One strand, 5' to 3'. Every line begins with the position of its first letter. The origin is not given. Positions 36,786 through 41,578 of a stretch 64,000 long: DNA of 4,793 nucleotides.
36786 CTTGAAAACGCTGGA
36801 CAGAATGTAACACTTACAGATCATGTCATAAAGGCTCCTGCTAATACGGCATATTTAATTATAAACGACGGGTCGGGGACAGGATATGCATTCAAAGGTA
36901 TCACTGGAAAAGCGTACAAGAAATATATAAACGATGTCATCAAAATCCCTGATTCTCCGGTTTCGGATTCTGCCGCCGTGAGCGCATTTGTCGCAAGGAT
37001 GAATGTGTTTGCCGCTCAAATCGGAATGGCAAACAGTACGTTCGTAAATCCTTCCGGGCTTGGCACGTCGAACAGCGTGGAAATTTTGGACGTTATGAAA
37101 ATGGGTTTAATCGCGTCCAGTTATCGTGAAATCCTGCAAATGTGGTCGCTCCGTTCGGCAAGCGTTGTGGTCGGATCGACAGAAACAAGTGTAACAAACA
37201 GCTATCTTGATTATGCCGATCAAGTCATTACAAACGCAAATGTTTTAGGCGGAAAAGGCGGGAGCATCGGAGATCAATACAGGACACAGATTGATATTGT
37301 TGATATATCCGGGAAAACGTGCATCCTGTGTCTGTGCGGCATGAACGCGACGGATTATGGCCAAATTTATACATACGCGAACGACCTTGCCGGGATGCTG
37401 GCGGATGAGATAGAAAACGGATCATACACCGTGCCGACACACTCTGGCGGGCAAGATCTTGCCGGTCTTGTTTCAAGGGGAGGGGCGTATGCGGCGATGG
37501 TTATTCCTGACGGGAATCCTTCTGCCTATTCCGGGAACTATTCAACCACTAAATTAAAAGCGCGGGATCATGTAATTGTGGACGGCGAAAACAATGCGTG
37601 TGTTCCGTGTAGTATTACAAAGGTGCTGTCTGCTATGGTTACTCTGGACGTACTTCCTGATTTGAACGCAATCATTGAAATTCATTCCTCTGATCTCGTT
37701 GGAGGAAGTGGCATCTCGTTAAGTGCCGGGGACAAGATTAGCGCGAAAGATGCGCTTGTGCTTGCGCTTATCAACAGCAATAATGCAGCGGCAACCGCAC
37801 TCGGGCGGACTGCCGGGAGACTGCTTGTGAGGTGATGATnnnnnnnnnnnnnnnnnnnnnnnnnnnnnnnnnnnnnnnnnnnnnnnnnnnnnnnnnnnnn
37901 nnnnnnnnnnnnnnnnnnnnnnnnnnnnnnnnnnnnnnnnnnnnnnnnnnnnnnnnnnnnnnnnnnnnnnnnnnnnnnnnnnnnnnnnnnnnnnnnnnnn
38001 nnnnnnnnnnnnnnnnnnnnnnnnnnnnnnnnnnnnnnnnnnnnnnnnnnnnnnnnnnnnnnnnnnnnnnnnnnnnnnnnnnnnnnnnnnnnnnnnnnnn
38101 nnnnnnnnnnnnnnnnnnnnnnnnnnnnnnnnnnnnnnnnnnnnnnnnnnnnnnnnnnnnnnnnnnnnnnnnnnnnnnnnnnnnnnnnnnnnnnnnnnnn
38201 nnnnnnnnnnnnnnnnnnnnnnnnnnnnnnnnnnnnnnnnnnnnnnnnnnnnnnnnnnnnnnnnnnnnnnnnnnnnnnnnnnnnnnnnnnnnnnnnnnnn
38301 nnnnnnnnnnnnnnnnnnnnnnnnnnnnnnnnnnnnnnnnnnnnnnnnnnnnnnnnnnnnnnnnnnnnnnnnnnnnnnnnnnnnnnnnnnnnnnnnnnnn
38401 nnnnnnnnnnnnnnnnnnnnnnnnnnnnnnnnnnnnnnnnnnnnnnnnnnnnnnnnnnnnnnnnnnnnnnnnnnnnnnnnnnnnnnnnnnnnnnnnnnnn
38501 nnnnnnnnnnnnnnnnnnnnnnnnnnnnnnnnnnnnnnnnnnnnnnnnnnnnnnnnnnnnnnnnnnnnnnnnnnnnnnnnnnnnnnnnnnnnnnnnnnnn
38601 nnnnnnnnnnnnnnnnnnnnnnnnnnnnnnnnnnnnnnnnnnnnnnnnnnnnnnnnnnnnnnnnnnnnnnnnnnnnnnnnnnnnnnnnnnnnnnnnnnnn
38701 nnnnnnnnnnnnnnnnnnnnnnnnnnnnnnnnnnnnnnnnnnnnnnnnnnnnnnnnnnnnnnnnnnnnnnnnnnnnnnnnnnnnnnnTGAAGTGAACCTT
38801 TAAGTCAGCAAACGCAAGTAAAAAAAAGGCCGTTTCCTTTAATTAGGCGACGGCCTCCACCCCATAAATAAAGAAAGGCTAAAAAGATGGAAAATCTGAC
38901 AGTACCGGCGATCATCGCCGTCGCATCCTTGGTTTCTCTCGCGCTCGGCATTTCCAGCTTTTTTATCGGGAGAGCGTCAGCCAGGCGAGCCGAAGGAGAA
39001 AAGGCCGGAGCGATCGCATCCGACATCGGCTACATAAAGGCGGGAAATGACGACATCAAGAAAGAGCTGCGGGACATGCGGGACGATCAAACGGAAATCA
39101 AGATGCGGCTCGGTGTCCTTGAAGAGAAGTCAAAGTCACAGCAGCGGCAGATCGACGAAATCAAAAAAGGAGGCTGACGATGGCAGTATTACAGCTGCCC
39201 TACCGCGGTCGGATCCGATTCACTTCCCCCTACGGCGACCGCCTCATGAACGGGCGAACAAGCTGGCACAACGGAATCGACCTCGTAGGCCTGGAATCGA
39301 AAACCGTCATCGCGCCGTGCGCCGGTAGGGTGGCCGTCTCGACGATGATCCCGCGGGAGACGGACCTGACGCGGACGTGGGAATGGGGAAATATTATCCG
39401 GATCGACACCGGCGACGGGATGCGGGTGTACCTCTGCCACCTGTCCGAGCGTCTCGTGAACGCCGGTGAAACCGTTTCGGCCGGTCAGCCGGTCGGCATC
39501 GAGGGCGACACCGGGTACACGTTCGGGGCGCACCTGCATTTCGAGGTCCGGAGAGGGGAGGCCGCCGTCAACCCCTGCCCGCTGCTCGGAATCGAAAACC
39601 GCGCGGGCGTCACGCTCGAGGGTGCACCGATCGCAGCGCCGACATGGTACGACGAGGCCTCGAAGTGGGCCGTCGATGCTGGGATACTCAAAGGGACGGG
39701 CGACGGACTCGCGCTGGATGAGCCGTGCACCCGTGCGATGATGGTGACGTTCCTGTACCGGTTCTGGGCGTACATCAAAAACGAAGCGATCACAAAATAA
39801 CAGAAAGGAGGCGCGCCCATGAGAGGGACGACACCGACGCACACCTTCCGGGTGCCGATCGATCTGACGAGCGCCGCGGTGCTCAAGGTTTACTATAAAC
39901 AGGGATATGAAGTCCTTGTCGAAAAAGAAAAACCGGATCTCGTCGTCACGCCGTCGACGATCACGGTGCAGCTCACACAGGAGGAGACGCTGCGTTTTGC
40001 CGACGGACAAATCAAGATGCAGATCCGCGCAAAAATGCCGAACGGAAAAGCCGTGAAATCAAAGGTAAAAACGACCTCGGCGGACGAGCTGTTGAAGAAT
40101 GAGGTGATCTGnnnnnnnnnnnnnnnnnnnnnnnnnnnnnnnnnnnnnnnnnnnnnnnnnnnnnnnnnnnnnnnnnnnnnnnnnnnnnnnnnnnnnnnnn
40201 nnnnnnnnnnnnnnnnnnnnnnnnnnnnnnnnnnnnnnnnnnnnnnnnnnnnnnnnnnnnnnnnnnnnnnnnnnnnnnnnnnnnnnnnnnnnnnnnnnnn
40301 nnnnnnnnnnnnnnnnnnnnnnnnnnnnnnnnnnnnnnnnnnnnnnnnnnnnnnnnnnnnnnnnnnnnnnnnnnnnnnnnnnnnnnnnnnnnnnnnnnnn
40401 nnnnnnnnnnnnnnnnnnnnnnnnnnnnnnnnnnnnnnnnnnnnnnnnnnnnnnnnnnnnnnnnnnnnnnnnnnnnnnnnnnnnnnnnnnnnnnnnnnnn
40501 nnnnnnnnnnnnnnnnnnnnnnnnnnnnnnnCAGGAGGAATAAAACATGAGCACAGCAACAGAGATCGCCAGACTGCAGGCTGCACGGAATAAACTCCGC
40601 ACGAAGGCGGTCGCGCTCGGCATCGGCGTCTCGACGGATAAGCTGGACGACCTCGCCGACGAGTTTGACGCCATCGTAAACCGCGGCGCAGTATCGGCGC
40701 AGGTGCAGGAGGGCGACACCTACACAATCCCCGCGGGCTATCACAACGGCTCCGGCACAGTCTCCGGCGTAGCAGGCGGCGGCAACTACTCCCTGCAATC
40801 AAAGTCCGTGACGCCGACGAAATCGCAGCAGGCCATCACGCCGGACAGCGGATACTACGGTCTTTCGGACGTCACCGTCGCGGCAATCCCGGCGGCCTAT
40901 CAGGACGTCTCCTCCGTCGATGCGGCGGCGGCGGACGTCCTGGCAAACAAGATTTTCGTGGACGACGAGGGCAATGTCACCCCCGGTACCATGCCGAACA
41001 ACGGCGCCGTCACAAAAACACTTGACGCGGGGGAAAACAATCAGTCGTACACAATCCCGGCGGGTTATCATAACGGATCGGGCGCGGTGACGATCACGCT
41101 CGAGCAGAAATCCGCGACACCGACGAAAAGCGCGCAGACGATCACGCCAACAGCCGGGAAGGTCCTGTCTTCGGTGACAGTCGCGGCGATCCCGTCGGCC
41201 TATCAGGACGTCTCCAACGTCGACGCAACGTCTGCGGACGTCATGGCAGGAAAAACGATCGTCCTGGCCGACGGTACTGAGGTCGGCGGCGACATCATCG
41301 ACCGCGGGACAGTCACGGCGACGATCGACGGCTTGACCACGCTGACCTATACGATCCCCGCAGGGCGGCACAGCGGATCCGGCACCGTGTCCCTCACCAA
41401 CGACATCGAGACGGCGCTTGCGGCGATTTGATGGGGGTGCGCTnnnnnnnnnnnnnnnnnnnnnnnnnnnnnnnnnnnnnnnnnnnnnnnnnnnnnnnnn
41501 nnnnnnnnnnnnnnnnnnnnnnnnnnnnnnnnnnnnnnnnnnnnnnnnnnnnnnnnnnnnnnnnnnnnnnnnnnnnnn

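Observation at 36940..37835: Apparently circularly permuted S11 DD-carboxypeptidase domain at the tip of a tail fibre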

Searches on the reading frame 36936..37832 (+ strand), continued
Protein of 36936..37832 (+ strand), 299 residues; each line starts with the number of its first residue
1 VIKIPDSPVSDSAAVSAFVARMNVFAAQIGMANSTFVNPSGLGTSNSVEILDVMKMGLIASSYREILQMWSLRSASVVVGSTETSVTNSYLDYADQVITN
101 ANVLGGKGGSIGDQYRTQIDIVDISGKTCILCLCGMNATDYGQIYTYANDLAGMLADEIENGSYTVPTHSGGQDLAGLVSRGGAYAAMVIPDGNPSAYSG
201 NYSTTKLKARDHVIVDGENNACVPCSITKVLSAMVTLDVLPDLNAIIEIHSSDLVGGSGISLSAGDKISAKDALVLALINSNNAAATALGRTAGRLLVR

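Call 87: list_cluster_members(proteins=[P0006, P0007, P0012, P0019, P0026, P0063, P0056, P0016, P0040, P0154])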
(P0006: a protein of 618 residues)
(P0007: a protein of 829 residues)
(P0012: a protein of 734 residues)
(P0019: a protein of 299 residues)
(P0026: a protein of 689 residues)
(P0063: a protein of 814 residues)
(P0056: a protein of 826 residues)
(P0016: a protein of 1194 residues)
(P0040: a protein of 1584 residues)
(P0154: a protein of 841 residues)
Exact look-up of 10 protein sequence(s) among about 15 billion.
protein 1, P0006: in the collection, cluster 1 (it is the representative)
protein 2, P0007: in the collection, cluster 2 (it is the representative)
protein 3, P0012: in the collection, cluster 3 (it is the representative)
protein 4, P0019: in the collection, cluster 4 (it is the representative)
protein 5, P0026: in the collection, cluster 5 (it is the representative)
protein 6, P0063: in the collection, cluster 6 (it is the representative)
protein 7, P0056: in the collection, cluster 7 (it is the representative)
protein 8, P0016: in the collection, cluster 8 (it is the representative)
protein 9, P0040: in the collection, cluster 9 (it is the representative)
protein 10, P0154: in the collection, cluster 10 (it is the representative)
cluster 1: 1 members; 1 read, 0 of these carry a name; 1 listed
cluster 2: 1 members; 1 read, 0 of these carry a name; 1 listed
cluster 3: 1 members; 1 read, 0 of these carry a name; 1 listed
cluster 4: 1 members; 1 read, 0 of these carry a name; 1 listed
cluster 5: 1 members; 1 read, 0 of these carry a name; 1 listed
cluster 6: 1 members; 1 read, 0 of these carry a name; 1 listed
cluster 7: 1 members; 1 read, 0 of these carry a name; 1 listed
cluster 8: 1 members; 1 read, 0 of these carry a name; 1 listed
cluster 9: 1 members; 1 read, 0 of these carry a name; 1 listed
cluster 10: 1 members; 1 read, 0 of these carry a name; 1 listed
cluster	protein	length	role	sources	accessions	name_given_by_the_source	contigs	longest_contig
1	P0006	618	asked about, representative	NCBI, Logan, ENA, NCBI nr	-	-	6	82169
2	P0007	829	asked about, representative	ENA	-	-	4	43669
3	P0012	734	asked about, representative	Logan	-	-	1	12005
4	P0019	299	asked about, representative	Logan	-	-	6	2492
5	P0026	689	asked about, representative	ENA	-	-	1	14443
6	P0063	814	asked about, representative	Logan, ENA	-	-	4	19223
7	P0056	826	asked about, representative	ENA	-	-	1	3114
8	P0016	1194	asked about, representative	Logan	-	-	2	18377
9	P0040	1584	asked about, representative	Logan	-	-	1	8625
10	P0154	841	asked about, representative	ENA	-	-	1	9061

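Call 88: find_encoding_contigs(protein=P0026, flank=7000, max_places=1)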
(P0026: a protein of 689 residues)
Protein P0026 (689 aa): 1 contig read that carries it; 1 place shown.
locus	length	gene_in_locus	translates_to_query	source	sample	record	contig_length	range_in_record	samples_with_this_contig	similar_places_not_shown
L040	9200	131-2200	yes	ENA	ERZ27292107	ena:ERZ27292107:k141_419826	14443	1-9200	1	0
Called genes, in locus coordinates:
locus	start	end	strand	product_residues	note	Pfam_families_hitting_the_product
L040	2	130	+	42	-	?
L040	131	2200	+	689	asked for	PF00768:Peptidase_S11, PF13354:Beta-lactamase2 (weak)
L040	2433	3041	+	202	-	-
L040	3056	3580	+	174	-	-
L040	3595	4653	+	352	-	PF03864:Phage_cap_E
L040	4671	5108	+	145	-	-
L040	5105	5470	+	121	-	-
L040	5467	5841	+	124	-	-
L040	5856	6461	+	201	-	-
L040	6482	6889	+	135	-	-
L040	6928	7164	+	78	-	-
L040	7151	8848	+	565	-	-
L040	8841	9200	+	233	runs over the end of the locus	-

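Call 89: find_encoding_contigs(protein=P0016, flank=7000, max_places=1)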
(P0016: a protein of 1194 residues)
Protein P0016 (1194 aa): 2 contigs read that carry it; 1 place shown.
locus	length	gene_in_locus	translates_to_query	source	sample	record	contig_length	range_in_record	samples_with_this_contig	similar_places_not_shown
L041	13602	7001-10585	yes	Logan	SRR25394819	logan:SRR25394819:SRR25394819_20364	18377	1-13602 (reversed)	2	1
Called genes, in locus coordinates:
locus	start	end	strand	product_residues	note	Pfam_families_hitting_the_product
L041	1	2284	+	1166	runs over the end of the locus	PF10145:PhageMin_Tail, PF09851:SHOCT (faint)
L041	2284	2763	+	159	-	-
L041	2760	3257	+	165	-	PF08875:DUF1833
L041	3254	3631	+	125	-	-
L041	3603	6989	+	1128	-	PF13385:Laminin_G_3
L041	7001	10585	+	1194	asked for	PF00768:Peptidase_S11, PF02113:Peptidase_S13 (faint), PF13354:Beta-lactamase2, PF00768:Peptidase_S11, PF13354:Beta-lactamase2 (weak)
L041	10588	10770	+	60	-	-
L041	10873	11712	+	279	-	PF11860:Muramidase, PF01471:PG_binding_1, PF09374:PG_binding_3 (faint)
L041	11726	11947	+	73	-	-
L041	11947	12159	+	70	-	-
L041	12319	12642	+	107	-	-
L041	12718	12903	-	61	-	-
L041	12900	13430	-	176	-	-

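Call 90: find_encoding_contigs(protein=P0040, flank=7000, max_places=1)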
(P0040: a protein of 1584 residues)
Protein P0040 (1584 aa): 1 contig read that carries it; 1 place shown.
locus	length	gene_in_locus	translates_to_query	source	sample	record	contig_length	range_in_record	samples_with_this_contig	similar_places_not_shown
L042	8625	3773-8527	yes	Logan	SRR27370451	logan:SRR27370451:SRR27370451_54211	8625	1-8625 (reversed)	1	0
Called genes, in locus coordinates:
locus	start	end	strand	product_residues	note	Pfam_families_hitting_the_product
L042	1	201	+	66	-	?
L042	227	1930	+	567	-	-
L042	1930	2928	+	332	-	-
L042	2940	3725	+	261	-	PF20129:DUF6519 (weak)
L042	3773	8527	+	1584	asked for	PF16075:DUF4815 (weak), PF00246:Peptidase_M14, PF10994:DUF2817 (faint), PF00768:Peptidase_S11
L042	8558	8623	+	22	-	?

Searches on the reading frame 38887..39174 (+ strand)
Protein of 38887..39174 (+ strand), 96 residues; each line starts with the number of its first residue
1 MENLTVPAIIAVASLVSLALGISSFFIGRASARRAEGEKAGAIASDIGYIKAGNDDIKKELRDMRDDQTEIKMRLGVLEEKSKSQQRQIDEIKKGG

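Call 38: search_protein_families(library=pfam, proteins=[window:38887-39174:+], max_evalue=0.001)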
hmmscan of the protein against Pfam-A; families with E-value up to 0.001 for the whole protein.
window:38887-39174:+ (96 aa): 0 families

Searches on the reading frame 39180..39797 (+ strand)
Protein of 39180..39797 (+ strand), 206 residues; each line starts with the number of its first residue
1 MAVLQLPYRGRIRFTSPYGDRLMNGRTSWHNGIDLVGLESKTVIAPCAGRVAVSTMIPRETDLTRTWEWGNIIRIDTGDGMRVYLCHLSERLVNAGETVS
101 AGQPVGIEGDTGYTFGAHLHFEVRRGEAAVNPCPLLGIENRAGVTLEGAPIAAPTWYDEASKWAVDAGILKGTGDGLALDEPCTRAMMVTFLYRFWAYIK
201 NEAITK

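Call 3: search_protein_families(library=pfam, proteins=[window:39180-39797:+], max_evalue=10)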
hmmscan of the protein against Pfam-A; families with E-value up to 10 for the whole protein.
window:39180-39797:+ (206 aa): 2 families
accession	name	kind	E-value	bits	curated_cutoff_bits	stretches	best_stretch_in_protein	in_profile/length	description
PF01551.29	Peptidase_M23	-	6.5e-21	74.8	28.7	1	30-132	3-96/96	Peptidase family M23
PF00395.25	SLH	-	0.011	16.2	20.8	1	154-186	10-41/44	S-layer homology domain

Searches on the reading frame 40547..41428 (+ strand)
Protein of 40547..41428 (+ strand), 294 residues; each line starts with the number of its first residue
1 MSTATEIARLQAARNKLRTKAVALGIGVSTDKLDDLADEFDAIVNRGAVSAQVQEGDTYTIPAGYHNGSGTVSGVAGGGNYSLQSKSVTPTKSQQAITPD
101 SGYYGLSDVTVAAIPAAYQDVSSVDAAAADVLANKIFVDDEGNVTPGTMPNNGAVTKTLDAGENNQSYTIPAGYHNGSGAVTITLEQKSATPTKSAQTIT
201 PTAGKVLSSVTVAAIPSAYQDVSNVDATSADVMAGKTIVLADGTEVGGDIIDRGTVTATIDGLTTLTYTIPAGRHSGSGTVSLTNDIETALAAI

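Call 38: search_protein_families(library=pfam, proteins=[window:40547-41428:+], max_evalue=0.001)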
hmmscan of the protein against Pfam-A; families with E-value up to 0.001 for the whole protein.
window:40547-41428:+ (294 aa): 1 family
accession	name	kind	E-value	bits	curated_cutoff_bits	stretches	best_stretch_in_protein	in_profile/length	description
PF08794.16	FHBP_C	-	0.00029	22.1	28.1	0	58-96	26-65/97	Factor H binding protein, C-terminal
